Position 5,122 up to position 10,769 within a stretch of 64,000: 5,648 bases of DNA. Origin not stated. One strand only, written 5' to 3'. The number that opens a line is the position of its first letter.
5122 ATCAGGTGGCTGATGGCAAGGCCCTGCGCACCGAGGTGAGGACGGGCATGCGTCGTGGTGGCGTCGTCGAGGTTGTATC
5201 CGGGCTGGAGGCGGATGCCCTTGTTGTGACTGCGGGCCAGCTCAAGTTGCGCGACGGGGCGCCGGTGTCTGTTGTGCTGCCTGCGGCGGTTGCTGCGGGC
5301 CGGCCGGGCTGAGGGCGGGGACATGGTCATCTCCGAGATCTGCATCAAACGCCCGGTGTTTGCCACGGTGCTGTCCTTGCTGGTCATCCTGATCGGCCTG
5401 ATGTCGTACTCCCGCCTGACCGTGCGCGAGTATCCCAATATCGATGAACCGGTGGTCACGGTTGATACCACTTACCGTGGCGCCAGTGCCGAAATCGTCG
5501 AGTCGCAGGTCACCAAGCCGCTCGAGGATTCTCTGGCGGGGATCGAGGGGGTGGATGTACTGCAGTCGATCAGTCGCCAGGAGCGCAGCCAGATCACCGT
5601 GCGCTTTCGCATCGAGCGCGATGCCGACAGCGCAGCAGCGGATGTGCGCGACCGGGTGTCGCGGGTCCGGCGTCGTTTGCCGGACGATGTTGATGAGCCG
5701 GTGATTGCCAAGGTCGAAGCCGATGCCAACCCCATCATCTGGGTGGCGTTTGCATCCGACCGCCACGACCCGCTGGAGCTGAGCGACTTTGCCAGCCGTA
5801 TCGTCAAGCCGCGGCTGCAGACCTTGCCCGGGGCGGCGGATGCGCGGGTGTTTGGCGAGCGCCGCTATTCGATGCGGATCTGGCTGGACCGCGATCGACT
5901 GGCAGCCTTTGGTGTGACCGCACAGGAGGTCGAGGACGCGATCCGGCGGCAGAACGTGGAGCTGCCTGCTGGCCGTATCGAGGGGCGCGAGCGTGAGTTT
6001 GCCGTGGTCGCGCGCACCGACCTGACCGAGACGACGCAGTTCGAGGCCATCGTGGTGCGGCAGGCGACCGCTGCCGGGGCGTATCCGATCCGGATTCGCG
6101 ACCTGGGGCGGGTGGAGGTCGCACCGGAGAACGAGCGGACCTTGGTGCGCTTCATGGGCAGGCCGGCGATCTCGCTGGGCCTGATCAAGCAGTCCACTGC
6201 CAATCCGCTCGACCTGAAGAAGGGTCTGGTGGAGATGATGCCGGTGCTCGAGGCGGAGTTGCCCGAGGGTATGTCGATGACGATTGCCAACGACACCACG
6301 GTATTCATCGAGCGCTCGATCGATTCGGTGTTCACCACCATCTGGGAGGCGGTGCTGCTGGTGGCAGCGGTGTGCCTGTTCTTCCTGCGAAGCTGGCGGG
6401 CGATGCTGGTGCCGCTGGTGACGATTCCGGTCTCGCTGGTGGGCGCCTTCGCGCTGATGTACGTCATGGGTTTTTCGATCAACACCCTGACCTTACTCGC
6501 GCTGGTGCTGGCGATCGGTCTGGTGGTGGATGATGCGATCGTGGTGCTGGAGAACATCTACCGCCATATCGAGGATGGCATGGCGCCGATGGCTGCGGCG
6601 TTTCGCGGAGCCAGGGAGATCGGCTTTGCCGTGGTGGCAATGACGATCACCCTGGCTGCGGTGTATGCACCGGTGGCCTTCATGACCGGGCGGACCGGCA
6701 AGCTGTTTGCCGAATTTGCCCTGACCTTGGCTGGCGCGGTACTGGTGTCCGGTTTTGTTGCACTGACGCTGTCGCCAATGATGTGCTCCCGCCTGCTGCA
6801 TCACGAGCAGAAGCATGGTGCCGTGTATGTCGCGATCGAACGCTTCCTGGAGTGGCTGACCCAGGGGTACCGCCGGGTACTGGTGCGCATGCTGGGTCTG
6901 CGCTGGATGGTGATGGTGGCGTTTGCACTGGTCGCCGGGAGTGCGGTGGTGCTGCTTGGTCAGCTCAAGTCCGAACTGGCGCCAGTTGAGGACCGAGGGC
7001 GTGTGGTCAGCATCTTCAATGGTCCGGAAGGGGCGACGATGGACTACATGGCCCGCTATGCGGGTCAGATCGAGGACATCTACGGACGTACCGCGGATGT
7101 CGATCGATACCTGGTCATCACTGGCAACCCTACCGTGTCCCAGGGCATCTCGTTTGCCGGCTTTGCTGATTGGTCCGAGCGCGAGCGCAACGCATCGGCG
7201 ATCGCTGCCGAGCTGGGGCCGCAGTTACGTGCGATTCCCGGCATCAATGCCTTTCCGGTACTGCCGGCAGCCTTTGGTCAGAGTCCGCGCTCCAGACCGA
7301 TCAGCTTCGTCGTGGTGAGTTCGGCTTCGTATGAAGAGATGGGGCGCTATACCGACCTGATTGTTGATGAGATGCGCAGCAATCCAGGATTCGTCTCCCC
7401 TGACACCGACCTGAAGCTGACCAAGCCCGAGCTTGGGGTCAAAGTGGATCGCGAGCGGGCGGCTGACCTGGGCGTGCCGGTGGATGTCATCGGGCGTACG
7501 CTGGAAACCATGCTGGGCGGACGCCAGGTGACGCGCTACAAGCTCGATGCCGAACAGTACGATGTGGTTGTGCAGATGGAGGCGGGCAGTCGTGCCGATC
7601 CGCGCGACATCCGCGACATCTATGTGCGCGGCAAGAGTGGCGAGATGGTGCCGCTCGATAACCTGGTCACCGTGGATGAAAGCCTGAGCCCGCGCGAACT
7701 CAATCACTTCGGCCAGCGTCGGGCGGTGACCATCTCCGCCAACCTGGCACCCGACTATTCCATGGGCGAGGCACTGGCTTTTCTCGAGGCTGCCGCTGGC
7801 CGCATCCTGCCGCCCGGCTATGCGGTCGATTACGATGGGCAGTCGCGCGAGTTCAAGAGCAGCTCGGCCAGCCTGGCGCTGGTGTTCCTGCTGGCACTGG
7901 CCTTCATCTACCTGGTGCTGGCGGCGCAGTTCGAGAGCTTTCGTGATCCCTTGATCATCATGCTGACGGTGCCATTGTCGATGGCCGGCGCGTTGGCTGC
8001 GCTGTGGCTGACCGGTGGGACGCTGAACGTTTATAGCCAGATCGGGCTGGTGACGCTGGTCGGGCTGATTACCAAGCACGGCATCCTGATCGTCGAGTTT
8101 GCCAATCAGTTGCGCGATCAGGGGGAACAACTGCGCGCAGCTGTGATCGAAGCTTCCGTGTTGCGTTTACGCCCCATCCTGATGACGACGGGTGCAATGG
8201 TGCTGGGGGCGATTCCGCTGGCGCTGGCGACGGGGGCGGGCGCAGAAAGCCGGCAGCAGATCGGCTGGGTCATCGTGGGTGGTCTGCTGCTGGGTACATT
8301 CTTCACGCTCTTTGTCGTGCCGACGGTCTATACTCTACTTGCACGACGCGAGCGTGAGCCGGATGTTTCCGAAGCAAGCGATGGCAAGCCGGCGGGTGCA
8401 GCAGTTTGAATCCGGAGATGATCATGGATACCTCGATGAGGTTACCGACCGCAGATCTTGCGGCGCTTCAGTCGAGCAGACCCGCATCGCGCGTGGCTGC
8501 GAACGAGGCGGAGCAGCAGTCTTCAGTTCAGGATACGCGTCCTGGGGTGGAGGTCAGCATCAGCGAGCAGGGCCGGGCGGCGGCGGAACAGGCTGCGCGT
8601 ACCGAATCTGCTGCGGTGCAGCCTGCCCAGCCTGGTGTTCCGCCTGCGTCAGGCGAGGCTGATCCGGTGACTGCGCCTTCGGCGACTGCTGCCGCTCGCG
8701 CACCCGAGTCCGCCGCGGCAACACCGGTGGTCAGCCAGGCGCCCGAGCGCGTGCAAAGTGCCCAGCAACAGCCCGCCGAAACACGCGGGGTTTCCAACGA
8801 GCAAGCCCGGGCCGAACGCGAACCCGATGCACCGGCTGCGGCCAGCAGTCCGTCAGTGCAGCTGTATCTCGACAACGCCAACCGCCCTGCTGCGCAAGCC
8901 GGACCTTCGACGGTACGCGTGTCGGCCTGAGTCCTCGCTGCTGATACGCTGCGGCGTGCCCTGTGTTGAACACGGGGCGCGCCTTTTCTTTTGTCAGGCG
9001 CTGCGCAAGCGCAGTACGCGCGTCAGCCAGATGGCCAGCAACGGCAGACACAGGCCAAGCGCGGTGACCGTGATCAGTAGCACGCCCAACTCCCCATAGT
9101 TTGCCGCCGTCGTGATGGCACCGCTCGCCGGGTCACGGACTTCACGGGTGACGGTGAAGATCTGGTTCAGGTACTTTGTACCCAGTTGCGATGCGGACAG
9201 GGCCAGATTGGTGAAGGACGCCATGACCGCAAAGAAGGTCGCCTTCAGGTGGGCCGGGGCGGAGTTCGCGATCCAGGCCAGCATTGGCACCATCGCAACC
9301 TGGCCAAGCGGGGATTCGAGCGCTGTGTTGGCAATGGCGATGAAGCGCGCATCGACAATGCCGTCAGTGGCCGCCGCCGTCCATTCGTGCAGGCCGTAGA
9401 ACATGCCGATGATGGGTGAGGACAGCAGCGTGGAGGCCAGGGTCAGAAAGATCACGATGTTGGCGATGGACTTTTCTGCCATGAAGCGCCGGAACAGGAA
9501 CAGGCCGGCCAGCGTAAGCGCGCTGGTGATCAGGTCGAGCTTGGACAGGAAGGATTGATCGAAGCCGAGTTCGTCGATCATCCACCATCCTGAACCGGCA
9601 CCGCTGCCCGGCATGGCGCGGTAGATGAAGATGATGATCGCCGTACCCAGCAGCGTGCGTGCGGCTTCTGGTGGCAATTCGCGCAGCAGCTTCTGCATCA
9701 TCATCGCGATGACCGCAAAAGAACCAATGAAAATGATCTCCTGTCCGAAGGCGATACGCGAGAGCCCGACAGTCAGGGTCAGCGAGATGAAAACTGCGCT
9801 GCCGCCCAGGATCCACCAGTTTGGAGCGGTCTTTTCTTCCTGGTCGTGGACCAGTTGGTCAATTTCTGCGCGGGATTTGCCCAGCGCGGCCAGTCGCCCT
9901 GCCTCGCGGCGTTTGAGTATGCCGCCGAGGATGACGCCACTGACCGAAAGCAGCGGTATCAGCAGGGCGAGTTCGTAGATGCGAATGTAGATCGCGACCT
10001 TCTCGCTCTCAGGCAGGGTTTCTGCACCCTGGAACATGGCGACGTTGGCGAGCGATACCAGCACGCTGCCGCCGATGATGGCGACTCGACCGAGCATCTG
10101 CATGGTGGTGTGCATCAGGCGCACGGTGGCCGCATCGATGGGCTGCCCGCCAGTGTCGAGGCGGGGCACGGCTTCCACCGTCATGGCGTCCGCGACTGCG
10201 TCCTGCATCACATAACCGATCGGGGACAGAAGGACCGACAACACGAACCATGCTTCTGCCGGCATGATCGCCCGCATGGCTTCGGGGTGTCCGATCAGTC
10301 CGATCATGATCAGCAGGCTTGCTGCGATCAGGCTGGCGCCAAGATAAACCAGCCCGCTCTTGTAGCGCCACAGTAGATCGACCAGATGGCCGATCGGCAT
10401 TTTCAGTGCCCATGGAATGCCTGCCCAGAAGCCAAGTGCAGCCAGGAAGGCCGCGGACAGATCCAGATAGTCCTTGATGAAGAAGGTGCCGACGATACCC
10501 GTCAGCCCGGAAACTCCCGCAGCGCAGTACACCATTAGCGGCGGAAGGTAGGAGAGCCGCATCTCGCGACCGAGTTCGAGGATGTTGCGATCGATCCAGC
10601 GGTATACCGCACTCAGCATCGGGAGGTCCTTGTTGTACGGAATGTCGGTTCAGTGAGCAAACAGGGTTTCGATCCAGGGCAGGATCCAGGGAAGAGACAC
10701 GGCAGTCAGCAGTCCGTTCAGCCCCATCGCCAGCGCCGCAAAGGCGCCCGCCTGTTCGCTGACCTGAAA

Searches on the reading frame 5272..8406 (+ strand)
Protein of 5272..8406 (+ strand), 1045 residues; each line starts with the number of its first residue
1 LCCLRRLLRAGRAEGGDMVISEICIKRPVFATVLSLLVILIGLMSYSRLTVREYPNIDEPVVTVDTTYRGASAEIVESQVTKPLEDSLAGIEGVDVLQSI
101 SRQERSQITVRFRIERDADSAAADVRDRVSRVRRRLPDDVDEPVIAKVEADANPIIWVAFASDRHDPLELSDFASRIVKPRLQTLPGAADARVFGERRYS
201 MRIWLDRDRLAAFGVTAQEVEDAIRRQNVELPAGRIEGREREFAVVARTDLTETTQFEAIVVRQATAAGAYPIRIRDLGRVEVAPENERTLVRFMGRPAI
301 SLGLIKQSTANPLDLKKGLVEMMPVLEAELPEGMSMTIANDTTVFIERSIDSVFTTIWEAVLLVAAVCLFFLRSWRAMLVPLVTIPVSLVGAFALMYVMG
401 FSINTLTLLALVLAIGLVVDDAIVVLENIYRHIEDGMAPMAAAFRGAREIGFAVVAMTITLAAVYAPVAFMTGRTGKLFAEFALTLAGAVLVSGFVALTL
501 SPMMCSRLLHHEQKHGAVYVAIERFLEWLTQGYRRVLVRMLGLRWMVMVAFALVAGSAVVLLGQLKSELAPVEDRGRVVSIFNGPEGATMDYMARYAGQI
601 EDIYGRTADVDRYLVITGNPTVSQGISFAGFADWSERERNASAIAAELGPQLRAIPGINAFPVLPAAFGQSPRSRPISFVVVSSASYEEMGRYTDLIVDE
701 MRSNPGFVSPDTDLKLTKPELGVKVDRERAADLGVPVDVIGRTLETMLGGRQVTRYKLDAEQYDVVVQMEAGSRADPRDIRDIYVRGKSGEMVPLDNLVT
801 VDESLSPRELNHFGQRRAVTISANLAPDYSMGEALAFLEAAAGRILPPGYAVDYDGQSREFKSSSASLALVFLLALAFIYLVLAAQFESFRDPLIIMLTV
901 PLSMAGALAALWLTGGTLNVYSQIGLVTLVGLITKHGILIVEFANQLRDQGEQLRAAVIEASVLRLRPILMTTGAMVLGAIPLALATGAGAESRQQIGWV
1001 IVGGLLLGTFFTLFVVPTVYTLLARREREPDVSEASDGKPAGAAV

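Call 47: search_protein_families(library=pfam, proteins=[window:5272-8406:+], max_evalue=0.00001)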
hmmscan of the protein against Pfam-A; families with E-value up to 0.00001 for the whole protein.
window:5272-8406:+ (1045 aa): 2 families
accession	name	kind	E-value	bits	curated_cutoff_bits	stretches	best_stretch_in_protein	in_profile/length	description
PF00873.25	ACR_tran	-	3.9e-298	992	28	1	20-1023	1-1020/1021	AcrB/AcrD/AcrF family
PF03176.21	MMPL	-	4.8e-14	52.5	20.5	2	355-505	147-299/333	MMPL family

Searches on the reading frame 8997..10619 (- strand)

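Call 47: search_protein_families(library=pfam, proteins=[window:8997-10619:-], max_evalue=0.00001)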
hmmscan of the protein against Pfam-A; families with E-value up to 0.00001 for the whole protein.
window:8997-10619:- (541 aa): 1 family
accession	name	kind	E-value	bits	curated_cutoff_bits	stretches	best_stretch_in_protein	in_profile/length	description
PF03092.22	BT1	-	2.4e-13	50.1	22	1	35-530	2-411/432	BT1 family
